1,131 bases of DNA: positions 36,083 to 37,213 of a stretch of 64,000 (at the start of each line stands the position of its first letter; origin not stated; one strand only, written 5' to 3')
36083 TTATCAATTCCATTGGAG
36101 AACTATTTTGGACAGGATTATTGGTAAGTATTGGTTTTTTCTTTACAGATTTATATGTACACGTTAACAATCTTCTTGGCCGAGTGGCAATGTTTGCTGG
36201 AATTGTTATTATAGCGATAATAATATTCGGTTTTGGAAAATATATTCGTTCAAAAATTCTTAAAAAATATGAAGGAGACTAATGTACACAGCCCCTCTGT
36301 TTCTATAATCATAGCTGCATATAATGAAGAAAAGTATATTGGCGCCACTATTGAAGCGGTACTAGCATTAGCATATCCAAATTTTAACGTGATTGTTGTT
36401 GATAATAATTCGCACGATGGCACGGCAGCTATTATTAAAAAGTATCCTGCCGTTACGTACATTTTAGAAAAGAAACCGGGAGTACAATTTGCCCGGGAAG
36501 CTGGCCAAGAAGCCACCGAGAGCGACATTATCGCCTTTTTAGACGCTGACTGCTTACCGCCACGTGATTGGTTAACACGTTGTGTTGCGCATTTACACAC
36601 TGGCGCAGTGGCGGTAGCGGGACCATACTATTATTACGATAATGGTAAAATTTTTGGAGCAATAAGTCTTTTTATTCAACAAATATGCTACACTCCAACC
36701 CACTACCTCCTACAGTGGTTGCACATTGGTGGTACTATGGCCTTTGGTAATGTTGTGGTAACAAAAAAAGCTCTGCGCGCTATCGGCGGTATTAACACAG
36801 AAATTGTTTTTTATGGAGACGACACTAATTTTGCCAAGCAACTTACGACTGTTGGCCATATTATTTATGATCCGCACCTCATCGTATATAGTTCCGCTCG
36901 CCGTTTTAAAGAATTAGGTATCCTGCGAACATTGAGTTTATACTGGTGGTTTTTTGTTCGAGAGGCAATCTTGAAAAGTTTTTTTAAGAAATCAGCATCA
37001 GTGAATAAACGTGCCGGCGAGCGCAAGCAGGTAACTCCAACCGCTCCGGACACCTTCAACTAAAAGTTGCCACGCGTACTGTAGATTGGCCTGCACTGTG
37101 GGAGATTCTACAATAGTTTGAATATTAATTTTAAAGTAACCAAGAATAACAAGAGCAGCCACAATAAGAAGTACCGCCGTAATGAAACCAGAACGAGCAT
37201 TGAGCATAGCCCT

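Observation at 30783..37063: Compact envelope glycoconjugate locus: acyltransferase, GT9, three DedA paralogs, FAD-linked oxidase, GT2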

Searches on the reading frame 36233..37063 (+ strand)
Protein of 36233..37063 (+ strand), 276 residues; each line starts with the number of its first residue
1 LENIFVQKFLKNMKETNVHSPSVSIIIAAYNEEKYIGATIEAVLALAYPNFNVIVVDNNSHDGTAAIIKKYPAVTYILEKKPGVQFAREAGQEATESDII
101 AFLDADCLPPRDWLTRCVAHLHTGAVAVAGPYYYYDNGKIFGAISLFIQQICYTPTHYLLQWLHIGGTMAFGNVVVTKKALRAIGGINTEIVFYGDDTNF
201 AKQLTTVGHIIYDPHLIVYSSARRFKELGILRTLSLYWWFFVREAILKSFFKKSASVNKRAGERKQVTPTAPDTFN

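Call 3: search_protein_families(library=pfam, proteins=[window:36233-37063:+], max_evalue=0.01)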
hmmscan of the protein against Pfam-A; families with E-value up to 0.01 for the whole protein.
window:36233-37063:+ (276 aa): 6 families
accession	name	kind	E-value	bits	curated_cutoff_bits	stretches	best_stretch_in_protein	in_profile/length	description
PF00535.33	Glycos_transf_2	-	1.4e-31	110.2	23.3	1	24-161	1-145/168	Glycosyl transferase family 2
PF13641.12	Glyco_tranf_2_3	-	5.5e-16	59.7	27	1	21-138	1-128/230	Glycosyltransferase like family 2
PF10111.15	Glyco_tranf_2_2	-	1.2e-07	32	27.3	1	24-117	1-102/276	Glycosyltransferase like family 2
PF13506.12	Glyco_transf_21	-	9.1e-07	28.9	21.7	1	92-208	26-141/174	Glycosyl transferase family 21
PF13704.12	Glyco_tranf_2_4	-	2.2e-05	25.3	27.5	1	31-106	2-81/98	Glycosyl transferase family 2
PF13632.12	Glyco_trans_2_3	-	3.1e-05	24.3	27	1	99-208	1-110/198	Glycosyl transferase family group 2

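Call 4: search_protein_families(library=ncbifam, proteins=[window:36233-37063:+], max_evalue=0.01)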
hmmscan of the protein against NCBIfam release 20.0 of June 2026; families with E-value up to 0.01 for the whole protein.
window:36233-37063:+ (276 aa): 27 families (the best 25 are shown)
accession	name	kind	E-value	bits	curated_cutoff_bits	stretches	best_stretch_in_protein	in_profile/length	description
TIGR04283.1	glyco_like_mftF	equivalog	2.2e-23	83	182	1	23-243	1-207/221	TIGR04283 family arsenosugar biosynthesis glycosyltransferase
TIGR03965.1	mycofact_glyco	equivalog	1e-20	74.1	280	1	15-131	67-189/467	mycofactocin biosynthesis glycosyltransferase MftF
NF038302.1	EPS_HpsE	equivalog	6.8e-18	64.7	300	1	23-121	3-111/307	hormogonium polysaccharide biosynthesis glycosyltransferase HpsE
TIGR03937.1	PgaC_IcaA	equivalog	6.7e-16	58.2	422.3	1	13-129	37-160/407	poly-beta-1,6-N-acetyl-D-glucosamine synthase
NF047683.1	TeichurnBiosyTuaG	equivalog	1.7e-14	54.1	400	1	20-129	5-119/252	teichuronic acid biosynthesis protein TuaG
NF041875.1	EPS_EpsD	equivalog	1.1e-12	48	370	1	23-220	1-206/325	exopolysaccharide biosynthesis glycosyltransferase EpsD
TIGR03469.1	HpnB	hypoth_equivalog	2.8e-12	46.3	379.25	1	17-212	36-254/386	hopene-associated glycosyltransferase HpnB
NF007482.0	PRK10073.1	equivalog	4e-12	45.8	423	1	20-106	5-95/334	glycosyltransferase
NF041394.1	GtaseAglG_Halo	equivalog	4.8e-10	39.2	440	1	22-131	2-118/304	glucosyl-dolichyl phosphate glucuronosyltransferase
NF038299.1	EPS_HpsN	equivalog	3.8e-09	36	425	1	21-122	1-107/317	hormogonium polysaccharide biosynthesis glycosyltransferase HpsN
NF010496.0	PRK13915.1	equivalog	1.6e-08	34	262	1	17-112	28-132/307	glucosyl-3-phosphoglycerate synthase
NF050050.1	ProtGlycPglI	equivalog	4.3e-07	29.6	500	1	21-125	2-112/306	GalNAc(5)-diNAcBac-PP-undecaprenol beta-1,3-glucosyltransferase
NF053739.1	GlytfEpsEBac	equivalog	4.7e-07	29.1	450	1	21-73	1-53/265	glycosyltransferase EpsE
TIGR04195.1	S_glycosyl_SunS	equivalog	7.4e-07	28.4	350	1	19-107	55-142/421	SunS family peptide S-glycosyltransferase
NF045692.1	OglycostaseCruG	equivalog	3.8e-06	26.1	600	1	10-71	30-91/386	2'-O-glycosyltransferase CruG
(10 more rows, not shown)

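Call 31: find_homologous_proteins(query=window:36269-37063:+, max_evalue=0.00001)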
Query window:36269-37063:+ (264 aa): 444 proteins with E <= 0.00001 among 1933 candidates; the best 120 are listed.
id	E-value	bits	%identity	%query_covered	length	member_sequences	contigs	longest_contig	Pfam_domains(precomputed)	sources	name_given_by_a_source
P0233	6.0e-176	601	100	100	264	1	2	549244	PF13632.13,PF10111.15,PF13506.14,PF13641.13,PF00535.33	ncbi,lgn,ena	-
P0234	2.2e-126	439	74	99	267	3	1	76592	PF10111.15,PF13641.13,PF00535.33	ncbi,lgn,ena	-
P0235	6.4e-78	280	57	86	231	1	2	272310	PF10111.15,PF13506.14,PF13641.13,PF00535.33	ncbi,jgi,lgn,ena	-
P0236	8.2e-68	247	48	88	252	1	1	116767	PF10111.15,PF13506.14,PF13641.13,PF00535.33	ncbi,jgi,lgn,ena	jgi:glycosyltransferase involved in cell wall biosynthesis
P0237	7.3e-61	224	50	84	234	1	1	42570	PF10111.15,PF13506.14,PF13641.13,PF00535.33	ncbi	-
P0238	1.4e-59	220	47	89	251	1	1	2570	PF13632.13,PF10111.15,PF13506.14,PF13641.13,PF00535.33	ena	-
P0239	3.5e-59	218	49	83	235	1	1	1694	PF13632.13,PF10111.15,PF13506.14,PF13641.13,PF00535.33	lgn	-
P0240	3.9e-57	212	46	86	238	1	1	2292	PF13632.13,PF10111.15,PF13506.14,PF13641.13,PF00535.33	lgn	-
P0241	4.6e-57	212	45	86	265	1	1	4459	PF13632.13,PF10111.15,PF13506.14,PF13641.13,PF00535.33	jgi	jgi:cellulose synthase/poly-beta-1,6-N-acetylglucosamine synthase-like glycosyltransferase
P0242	6.5e-56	208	47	83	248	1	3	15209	PF13632.13,PF10111.15,PF13506.14,PF13641.13,PF00535.33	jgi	jgi:glycosyltransferase involved in cell wall biosynthesis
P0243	1.9e-55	206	45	83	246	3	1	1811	PF13632.13,PF10111.15,PF13506.14,PF13641.13,PF00535.33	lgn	-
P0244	2.1e-55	206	48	83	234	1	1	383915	PF10111.15,PF13641.13,PF00535.33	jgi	jgi:glycosyltransferase involved in cell wall biosynthesis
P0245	3.4e-55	205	47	84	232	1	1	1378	PF10111.15,PF13641.13,PF00535.33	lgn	-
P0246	3.7e-55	205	46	84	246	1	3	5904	PF13632.13,PF10111.15,PF13641.13,PF00535.33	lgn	-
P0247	6.7e-55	204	44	88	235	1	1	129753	PF13632.13,PF10111.15,PF13506.14,PF13641.13,PF00535.33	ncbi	-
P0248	7.6e-55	204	47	88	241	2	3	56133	PF13632.13,PF10111.15,PF13506.14,PF13641.13,PF00535.33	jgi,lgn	jgi:cellulose synthase/poly-beta-1,6-N-acetylglucosamine synthase-like glycosyltransferase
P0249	1.6e-54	203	47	84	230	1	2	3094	PF13632.13,PF10111.15,PF13506.14,PF13641.13,PF00535.33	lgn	-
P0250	1.8e-54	203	45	85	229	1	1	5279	PF13632.13,PF10111.15,PF13506.14,PF13641.13,PF00535.33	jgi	jgi:glycosyltransferase involved in cell wall biosynthesis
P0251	2.3e-54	203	44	88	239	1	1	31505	PF13632.13,PF10111.15,PF13506.14,PF13641.13,PF00535.33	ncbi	-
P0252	4.2e-54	202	43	90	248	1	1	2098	PF13632.13,PF10111.15,PF13506.14,PF13641.13,PF00535.33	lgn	-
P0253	6.3e-54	201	46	88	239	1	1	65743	PF13632.13,PF10111.15,PF13506.14,PF13641.13,PF00535.33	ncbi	-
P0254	7.8e-54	201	47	81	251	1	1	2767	PF13632.13,PF10111.15,PF13506.14,PF13641.13,PF00535.33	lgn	-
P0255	1.9e-53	200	46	86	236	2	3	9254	PF13632.13,PF10111.15,PF13506.14,PF13641.13,PF00535.33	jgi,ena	-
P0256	2.4e-53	199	44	81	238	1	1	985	PF13632.13,PF10111.15,PF13506.14,PF13641.13,PF00535.33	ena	-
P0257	2.5e-53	199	45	84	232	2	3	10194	PF13632.13,PF10111.15,PF13506.14,PF13641.13,PF00535.33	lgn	-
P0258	7.2e-53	198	46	84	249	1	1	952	PF13632.13,PF10111.15,PF13506.14,PF13641.13,PF00535.33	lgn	-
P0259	2.9e-52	196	44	88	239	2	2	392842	PF13632.13,PF10111.15,PF13641.13,PF00535.33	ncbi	-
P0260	3.8e-52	195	44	83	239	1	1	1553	PF13632.13,PF10111.15,PF13641.13,PF00535.33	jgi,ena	-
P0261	4.3e-52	195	45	84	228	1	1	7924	PF13632.13,PF10111.15,PF13506.14,PF13641.13,PF00535.33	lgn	-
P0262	4.3e-52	195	42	88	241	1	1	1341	PF13632.13,PF10111.15,PF13641.13,PF00535.33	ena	-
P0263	6.6e-52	195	47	84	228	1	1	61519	PF13632.13,PF10111.15,PF13506.14,PF13641.13,PF00535.33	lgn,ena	-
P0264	1.3e-51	194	46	81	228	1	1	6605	PF13632.13,PF10111.15,PF13641.13,PF00535.33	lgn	-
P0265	2.3e-51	193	45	84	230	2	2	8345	PF13632.13,PF10111.15,PF13506.14,PF13641.13,PF00535.33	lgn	-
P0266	7.3e-51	191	42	87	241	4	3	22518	PF13632.13,PF10111.15,PF13506.14,PF13641.13,PF00535.33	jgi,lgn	jgi:glycosyltransferase involved in cell wall biosynthesis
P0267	9.2e-51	191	45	91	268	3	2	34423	PF10111.15,PF13641.13,PF00535.33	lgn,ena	-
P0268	1.0e-50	191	45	83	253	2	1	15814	PF13632.13,PF10111.15,PF13506.14,PF13641.13,PF00535.33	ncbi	-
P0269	3.0e-50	189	45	80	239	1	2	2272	PF13632.13,PF10111.15,PF13641.13,PF00535.33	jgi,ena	-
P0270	6.6e-50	188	45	84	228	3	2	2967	PF13632.13,PF10111.15,PF13506.14,PF13641.13,PF00535.33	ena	-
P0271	7.1e-50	188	41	89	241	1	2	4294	PF13632.13,PF10111.15,PF13506.14,PF13641.13,PF00535.33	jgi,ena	-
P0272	9.6e-50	188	42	81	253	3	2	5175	PF13632.13,PF10111.15,PF13506.14,PF13641.13,PF00535.33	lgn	-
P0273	1.1e-49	187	45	84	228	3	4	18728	PF13632.13,PF10111.15,PF13641.13,PF00535.33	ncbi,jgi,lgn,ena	jgi:glycosyltransferase involved in cell wall biosynthesis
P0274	1.2e-49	187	43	84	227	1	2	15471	PF13632.13,PF10111.15,PF13506.14,PF13641.13,PF00535.33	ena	-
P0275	1.7e-49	187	45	84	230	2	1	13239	PF13632.13,PF10111.15,PF13506.14,PF13641.13,PF00535.33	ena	-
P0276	2.6e-49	186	44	88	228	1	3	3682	PF13632.13,PF10111.15,PF13506.14,PF13641.13,PF00535.33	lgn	-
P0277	3.0e-49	186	42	85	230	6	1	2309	PF13632.13,PF10111.15,PF13506.14,PF13641.13,PF00535.33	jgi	-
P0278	3.6e-49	186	44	88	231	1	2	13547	PF13632.13,PF10111.15,PF13506.14,PF13641.13,PF00535.33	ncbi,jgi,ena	ncbi:MAG: glycosyltransferase family 2 protein [bacterium]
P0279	5.6e-49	185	43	84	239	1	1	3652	PF13632.13,PF10111.15,PF13506.14,PF13641.13,PF00535.33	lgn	-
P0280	6.1e-49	185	42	87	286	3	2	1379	PF13632.13,PF10111.15,PF13641.13,PF00535.33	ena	-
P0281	6.7e-49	185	41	86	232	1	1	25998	PF13632.13,PF10111.15,PF13641.13,PF00535.33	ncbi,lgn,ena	ncbi:MAG: glycosyltransferase family A protein [bacterium]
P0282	1.5e-48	184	43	82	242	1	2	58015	PF13632.13,PF10111.15,PF13641.13,PF00535.33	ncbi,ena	-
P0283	1.6e-48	184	42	86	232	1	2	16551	PF13632.13,PF10111.15,PF13506.14,PF13641.13,PF00535.33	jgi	jgi:glycosyltransferase involved in cell wall biosynthesis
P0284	1.6e-48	184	44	88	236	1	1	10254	PF13632.13,PF10111.15,PF13506.14,PF13641.13,PF00535.33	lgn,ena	-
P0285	3.3e-48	183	42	84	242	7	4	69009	PF13632.13,PF10111.15,PF13506.14,PF13641.13,PF00535.33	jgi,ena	jgi:glycosyltransferase involved in cell wall biosynthesis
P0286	8.1e-48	181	44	78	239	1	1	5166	PF13632.13,PF10111.15,PF13641.13,PF00535.33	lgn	-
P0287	1.1e-47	181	46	81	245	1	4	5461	PF13632.13,PF10111.15,PF13641.13,PF00535.33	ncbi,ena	-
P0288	1.3e-47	181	46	77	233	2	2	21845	PF13632.13,PF10111.15,PF13641.13,PF00535.33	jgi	jgi:glycosyltransferase involved in cell wall biosynthesis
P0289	1.5e-47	180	44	83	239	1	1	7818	PF13632.13,PF10111.15,PF13641.13,PF00535.33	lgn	-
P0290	2.3e-47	180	43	82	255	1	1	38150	PF10111.15,PF13506.14,PF13641.13,PF00535.33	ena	-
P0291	3.6e-47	179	45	84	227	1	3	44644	PF13632.13,PF10111.15,PF13506.14,PF13641.13,PF00535.33,PF02709.21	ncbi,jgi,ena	jgi:glycosyltransferase involved in cell wall biosynthesis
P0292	7.3e-47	178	41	88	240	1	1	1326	PF13632.13,PF10111.15,PF13641.13,PF00535.33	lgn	-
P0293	7.3e-47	178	41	88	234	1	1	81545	PF10111.15,PF13506.14,PF13641.13,PF00535.33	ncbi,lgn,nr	ncbi:MAG: glycosyl transferase family 2 [Candidatus Parcubacteria bacterium]|nr:glycosyl transferase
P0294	7.6e-47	178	45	88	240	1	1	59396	PF13632.13,PF10111.15,PF13506.14,PF13641.13,PF00535.33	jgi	jgi:glycosyltransferase involved in cell wall biosynthesis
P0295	8.1e-47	178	42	83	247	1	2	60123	PF13632.13,PF10111.15,PF13506.14,PF13641.13,PF00535.33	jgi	jgi:glycosyltransferase involved in cell wall biosynthesis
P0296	9.1e-47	178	42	84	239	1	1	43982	PF13632.13,PF10111.15,PF13506.14,PF13641.13,PF00535.33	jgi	jgi:glycosyltransferase involved in cell wall biosynthesis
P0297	1.3e-46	177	44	84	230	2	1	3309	PF13632.13,PF10111.15,PF13506.14,PF13641.13,PF00535.33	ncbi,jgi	jgi:glycosyltransferase involved in cell wall biosynthesis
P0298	1.3e-46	177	42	82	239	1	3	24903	PF13632.13,PF10111.15,PF13506.14,PF13641.13,PF00535.33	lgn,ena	-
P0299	1.6e-46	177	41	84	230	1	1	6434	PF13632.13,PF10111.15,PF13506.14,PF13641.13,PF00535.33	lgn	-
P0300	4.7e-46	175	44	84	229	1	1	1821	PF13632.13,PF10111.15,PF13506.14,PF13641.13,PF00535.33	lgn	-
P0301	6.5e-46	175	42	83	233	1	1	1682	PF13632.13,PF10111.15,PF13641.13,PF00535.33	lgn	-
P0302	1.0e-45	174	42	85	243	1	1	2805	PF13632.13,PF10111.15,PF13506.14,PF13641.13,PF00535.33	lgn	-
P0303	1.5e-45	174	42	83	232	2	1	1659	PF13632.13,PF10111.15,PF13641.13,PF00535.33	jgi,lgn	-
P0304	2.1e-45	173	41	84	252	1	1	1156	PF10111.15,PF13641.13,PF00535.33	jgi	jgi:glycosyltransferase involved in cell wall biosynthesis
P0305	5.9e-45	172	42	87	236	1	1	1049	PF13632.13,PF10111.15,PF13641.13,PF00535.33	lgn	-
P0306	6.9e-45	172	40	87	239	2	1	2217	PF13632.13,PF10111.15,PF13641.13,PF00535.33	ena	-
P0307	1.0e-44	171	42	83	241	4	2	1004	PF13632.13,PF10111.15,PF13506.14,PF13641.13,PF00535.33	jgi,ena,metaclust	metaclust:\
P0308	1.6e-44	170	44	82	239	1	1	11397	PF13632.13,PF10111.15,PF13641.13,PF00535.33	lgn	-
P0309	1.7e-44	170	39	91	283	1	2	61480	PF10111.15,PF13506.14,PF13641.13,PF00535.33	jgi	jgi:glycosyltransferase involved in cell wall biosynthesis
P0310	2.0e-44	170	39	89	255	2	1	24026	PF13632.13,PF10111.15,PF13506.14,PF13641.13,PF00535.33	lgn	-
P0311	2.9e-44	170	39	87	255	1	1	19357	PF13632.13,PF10111.15,PF13506.14,PF13641.13,PF00535.33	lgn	-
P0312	3.0e-44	170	42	88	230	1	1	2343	PF13632.13,PF10111.15,PF13506.14,PF13641.13,PF00535.33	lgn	-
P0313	3.8e-44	169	42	83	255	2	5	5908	PF10111.15,PF13506.14,PF13641.13,PF00535.33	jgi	jgi:glycosyltransferase involved in cell wall biosynthesis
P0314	7.3e-44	168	44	81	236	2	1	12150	PF13632.13,PF10111.15,PF13641.13,PF00535.33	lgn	-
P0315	7.6e-44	168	40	83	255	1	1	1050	PF10111.15,PF13506.14,PF13641.13,PF00535.33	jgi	jgi:glycosyltransferase involved in cell wall biosynthesis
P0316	1.3e-43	167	38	83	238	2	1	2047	PF13632.13,PF10111.15,PF13641.13,PF00535.33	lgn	-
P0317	2.0e-43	167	44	86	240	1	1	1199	PF13632.13,PF10111.15,PF13641.13,PF00535.33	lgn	-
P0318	2.6e-43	166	40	85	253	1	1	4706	PF13632.13,PF10111.15,PF13506.14,PF13641.13,PF00535.33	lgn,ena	-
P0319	2.7e-43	166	38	91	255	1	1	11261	PF13632.13,PF10111.15,PF13506.14,PF13641.13,PF00535.33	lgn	-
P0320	3.8e-43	166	40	89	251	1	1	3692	PF13632.13,PF10111.15,PF13506.14,PF13641.13,PF00535.33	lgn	-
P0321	5.7e-43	165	38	89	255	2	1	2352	PF13632.13,PF10111.15,PF13506.14,PF13641.13,PF00535.33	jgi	-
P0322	6.1e-43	165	42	80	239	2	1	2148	PF13632.13,PF10111.15,PF13506.14,PF13641.13,PF00535.33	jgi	-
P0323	7.3e-43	165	38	89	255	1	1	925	PF13632.13,PF10111.15,PF13506.14,PF13641.13,PF00535.33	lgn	-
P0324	8.0e-43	165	38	91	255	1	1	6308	PF10111.15,PF13506.14,PF13641.13,PF00535.33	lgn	-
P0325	9.3e-43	165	39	84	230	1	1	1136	PF13632.13,PF10111.15,PF13506.14,PF13641.13,PF00535.33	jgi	jgi:glycosyltransferase involved in cell wall biosynthesis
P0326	9.8e-43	165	39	89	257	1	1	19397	PF10111.15,PF13506.14,PF13641.13,PF00535.33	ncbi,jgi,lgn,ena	jgi:glycosyltransferase involved in cell wall biosynthesis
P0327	1.4e-42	164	40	89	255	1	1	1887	PF13632.13,PF10111.15,PF13506.14,PF13641.13,PF00535.33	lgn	-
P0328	1.8e-42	164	40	84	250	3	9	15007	PF13632.13,PF10111.15,PF13506.14,PF13641.13,PF00535.33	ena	-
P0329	1.8e-42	164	43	75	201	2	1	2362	PF13632.13,PF13641.13,PF00535.33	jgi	jgi:cellulose synthase/poly-beta-1,6-N-acetylglucosamine synthase-like glycosyltransferase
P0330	2.1e-42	163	38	90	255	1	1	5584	PF13632.13,PF10111.15,PF13506.14,PF13641.13,PF00535.33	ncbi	-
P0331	2.3e-42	163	39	88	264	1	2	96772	PF13632.13,PF10111.15,PF13506.14,PF13641.13,PF00535.33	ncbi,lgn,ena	-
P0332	2.6e-42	163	43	82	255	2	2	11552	PF13632.13,PF10111.15,PF13506.14,PF13641.13,PF00535.33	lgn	-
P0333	3.1e-42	163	41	87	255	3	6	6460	PF13632.13,PF10111.15,PF13506.14,PF13641.13,PF00535.33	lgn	-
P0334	3.9e-42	163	38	93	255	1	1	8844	PF13632.13,PF10111.15,PF13506.14,PF13641.13,PF00535.33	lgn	-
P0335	4.3e-42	162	44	72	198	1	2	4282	PF13632.13,PF10111.15,PF13641.13,PF00535.33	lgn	-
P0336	4.9e-42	162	38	90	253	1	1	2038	PF10111.15,PF13506.14,PF13641.13,PF00535.33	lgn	-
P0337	8.5e-42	161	38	83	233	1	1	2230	PF10111.15,PF13506.14,PF13641.13,PF00535.33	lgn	-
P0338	2.5e-41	160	37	84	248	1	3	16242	PF13632.13,PF10111.15,PF13506.14,PF13641.13,PF00535.33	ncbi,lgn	-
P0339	3.0e-41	160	38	94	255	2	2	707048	PF13632.13,PF10111.15,PF13506.14,PF13641.13,PF00535.33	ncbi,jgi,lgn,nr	ncbi:MAG TPA: glycosyltransferase family 2 protein [Flavisolibacter sp.]|jgi:glycosyltransferase inv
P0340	5.3e-41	159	38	91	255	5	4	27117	PF13632.13,PF10111.15,PF13506.14,PF13641.13,PF00535.33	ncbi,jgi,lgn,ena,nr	ncbi:MAG TPA: glycosyltransferase family A protein [Flavisolibacter sp.]|jgi:glycosyltransferase inv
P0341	6.6e-41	159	39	83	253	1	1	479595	PF10111.15,PF13506.14,PF13641.13,PF00535.33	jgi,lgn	jgi:glycosyltransferase involved in cell wall biosynthesis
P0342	1.6e-40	157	41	80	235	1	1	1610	PF10111.15,PF13641.13,PF00535.33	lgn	-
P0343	1.7e-40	157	41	80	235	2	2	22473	PF10111.15,PF13641.13,PF00535.33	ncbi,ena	ncbi:MAG: glycosyltransferase [Patescibacteria group bacterium]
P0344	2.2e-40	157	41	81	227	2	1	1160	PF13632.13,PF10111.15,PF13641.13,PF00535.33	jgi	jgi:glycosyltransferase involved in cell wall biosynthesis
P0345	2.6e-40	157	37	91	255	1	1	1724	PF13632.13,PF10111.15,PF13506.14,PF13641.13,PF00535.33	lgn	-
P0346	2.6e-40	157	37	89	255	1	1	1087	PF13632.13,PF10111.15,PF13506.14,PF13641.13,PF00535.33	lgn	-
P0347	1.1e-39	155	38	85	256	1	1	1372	PF13632.13,PF10111.15,PF13506.14,PF13641.13,PF00535.33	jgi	-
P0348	1.2e-39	154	40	82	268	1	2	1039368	PF13632.13,PF10111.15,PF13506.14,PF13641.13,PF00535.33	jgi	jgi:glycosyltransferase involved in cell wall biosynthesis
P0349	2.4e-39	153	36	86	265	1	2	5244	PF10111.15,PF13641.13,PF00535.33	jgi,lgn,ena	-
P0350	6.2e-39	152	36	86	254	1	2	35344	PF10111.15,PF13641.13,PF00535.33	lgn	-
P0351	2.3e-38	150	36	88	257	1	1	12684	PF10111.15,PF13506.14,PF13641.13,PF00535.33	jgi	jgi:glycosyltransferase involved in cell wall biosynthesis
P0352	3.2e-38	150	36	89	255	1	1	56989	PF13632.13,PF10111.15,PF13506.14,PF13641.13,PF00535.33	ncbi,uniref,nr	ncbi:glycosyltransferase [Flavisolibacter nicotianae]|uniref:glycosyltransferase n=1 Tax=Flavisoliba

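Call 33: find_encoding_contigs(protein=P0352, flank=6000, max_places=1)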
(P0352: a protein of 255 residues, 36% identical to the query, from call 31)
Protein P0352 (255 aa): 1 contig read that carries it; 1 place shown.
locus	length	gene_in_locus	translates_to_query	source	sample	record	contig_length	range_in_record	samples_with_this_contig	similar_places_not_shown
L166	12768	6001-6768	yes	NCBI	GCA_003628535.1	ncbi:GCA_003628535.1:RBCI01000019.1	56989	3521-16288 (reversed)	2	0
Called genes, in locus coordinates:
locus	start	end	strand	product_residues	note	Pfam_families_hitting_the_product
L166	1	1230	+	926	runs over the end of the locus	PF13620:CarboxypepD_reg, PF13715:CarbopepD_reg_2, PF07715:Plug, PF00593:TonB_dep_Rec_b-barrel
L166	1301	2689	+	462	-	PF28492:Beta_helix_4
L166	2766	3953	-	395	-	-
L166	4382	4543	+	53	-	-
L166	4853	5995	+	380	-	PF01663:Phosphodiest (weak)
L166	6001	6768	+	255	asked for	PF13506:Glyco_transf_21, PF13641:Glyco_tranf_2_3, PF00535:Glycos_transf_2, PF10111:Glyco_tranf_2_2, PF13632:Glyco_trans_2_3 (weak)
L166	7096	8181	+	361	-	PF13528:Glyco_trans_1_3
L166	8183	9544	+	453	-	PF00232:Glyco_hydro_1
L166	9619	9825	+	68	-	-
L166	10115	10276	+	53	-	-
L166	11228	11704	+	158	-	PF11396:PepSY_like (faint)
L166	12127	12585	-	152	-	PF01451:LMWPc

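Call 35: search_solved_structures(query=A6, max_evalue=0.001)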
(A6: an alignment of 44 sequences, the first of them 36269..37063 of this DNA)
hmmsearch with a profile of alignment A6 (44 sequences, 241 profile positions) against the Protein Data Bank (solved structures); distinct sequences matched with E-value up to 0.001: 63 (the best 60 are shown).
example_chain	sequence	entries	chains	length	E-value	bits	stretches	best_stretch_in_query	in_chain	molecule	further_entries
2z87_A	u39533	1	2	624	2.7e-42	148.2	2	4-140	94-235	Chondroitin synthase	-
2z86_A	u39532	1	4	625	2.7e-42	148.2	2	4-140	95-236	Chondroitin synthase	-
6yv7_B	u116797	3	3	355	8.5e-23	84.3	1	2-191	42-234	Glycosyl transferase, family 2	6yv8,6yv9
6yv7_A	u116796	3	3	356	8.6e-23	84.3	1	2-191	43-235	Glycosyl transferase, family 2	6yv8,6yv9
6p61_A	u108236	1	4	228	3.8e-22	82.2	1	2-123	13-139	Glycosyltransferase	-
5hea_A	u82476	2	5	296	4.3e-21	78.8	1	4-132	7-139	Putative glycosyltransferase (GalT1)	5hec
8vh7_A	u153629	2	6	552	4.5e-21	78.7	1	3-115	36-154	Heparosan synthase B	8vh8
8viw_A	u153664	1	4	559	4.8e-21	78.6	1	3-115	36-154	Heparosan synthase B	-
3bcv_A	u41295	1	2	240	4.9e-20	75.3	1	2-107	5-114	Putative glycosyltransferase protein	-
5tze_C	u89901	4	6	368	5.5e-19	71.9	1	2-105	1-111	Glycosyl transferase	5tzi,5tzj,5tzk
5tz8_A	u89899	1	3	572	1.2e-18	70.8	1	2-105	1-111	Glycosyl transferase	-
5mlz_A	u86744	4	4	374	5.3e-18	68.6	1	2-114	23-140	Dolichol monophosphate mannose synthase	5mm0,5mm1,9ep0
9omh_A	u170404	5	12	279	1.3e-16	64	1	3-100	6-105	Glycosyltransferase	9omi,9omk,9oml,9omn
9omm_A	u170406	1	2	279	1.4e-16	64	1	3-100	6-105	Glycosyltransferase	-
9omj_A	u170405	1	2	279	1.4e-16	64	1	4-100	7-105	Glycosyltransferase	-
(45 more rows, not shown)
